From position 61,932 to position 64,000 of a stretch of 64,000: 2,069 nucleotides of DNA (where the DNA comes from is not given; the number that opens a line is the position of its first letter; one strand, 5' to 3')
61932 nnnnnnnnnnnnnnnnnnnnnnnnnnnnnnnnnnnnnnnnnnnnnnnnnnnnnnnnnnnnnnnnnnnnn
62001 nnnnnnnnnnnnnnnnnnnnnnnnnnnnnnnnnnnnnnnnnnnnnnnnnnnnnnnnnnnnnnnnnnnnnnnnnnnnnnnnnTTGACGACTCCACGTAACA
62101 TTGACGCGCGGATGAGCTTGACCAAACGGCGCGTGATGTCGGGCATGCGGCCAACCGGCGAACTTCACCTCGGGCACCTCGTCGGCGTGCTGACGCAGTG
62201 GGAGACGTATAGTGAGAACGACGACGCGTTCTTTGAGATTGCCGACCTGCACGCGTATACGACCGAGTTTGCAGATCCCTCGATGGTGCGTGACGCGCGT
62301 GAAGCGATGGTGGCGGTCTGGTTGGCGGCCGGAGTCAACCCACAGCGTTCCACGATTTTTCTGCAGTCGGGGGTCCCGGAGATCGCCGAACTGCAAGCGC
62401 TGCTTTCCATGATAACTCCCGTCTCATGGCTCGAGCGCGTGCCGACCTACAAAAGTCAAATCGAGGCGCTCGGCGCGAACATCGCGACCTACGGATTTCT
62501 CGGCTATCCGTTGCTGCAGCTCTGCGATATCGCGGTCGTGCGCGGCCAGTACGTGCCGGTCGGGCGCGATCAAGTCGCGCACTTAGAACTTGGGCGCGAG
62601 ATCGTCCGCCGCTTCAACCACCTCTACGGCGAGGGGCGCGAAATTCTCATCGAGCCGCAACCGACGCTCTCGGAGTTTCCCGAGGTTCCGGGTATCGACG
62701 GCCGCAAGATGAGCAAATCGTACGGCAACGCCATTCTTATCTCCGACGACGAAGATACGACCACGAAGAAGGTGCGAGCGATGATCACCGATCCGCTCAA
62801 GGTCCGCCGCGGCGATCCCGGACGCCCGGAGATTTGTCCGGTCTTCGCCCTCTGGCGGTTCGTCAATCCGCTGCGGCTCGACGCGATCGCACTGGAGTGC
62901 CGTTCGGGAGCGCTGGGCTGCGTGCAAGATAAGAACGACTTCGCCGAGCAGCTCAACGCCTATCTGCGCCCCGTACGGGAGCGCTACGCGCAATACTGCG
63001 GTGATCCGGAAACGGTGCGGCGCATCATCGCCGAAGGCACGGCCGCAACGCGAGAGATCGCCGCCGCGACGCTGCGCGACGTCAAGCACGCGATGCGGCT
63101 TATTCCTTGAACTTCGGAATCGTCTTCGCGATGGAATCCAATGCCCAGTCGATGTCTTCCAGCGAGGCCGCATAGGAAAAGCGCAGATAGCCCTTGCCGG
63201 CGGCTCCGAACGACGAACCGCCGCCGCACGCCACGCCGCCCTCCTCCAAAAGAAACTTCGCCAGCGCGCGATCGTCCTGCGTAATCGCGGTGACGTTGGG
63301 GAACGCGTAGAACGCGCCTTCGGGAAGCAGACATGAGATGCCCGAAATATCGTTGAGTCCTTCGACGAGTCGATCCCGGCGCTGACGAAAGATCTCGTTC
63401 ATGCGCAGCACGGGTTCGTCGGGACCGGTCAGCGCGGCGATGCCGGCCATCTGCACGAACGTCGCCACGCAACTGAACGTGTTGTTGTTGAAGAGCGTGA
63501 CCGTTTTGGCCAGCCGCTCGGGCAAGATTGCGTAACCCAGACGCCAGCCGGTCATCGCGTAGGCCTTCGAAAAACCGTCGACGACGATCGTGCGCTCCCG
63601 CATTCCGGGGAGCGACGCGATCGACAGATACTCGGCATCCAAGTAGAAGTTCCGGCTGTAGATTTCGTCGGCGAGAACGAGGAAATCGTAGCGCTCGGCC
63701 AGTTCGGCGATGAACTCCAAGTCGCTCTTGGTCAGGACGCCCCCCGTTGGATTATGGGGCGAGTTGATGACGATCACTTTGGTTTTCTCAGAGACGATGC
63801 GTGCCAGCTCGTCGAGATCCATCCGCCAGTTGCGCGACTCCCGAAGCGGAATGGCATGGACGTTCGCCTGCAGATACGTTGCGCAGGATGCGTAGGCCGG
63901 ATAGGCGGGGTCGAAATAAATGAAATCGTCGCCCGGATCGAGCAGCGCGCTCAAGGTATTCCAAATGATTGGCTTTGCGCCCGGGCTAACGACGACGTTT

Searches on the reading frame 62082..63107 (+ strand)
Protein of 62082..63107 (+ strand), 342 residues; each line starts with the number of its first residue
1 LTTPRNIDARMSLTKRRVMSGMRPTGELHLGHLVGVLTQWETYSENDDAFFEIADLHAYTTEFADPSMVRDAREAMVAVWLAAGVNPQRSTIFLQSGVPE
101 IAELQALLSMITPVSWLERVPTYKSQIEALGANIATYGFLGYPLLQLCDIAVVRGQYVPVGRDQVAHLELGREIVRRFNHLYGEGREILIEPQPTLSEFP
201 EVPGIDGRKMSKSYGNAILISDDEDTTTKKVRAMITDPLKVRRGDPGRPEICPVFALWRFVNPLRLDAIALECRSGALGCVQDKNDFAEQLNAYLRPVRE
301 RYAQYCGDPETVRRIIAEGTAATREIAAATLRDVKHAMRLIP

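Call 82: search_protein_families(library=pfam, proteins=[window:62082-63107:+], max_evalue=0.00001)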
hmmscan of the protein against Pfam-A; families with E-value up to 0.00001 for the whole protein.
window:62082-63107:+ (342 aa): 1 family
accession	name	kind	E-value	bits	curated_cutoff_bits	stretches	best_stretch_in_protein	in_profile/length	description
PF00579.31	tRNA-synt_1b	-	1.6e-57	195.6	21.1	1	15-295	5-291/292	tRNA synthetases class I (W and Y)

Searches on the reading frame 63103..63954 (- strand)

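Call 82: search_protein_families(library=pfam, proteins=[window:63103-63954:-], max_evalue=0.00001)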
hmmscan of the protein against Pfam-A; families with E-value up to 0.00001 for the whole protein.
window:63103-63954:- (284 aa): 1 family
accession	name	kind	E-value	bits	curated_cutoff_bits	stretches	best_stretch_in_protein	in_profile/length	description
PF00155.27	Aminotran_1_2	-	8.6e-57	193.4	19.7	1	3-275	85-361/361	Aminotransferase class I and II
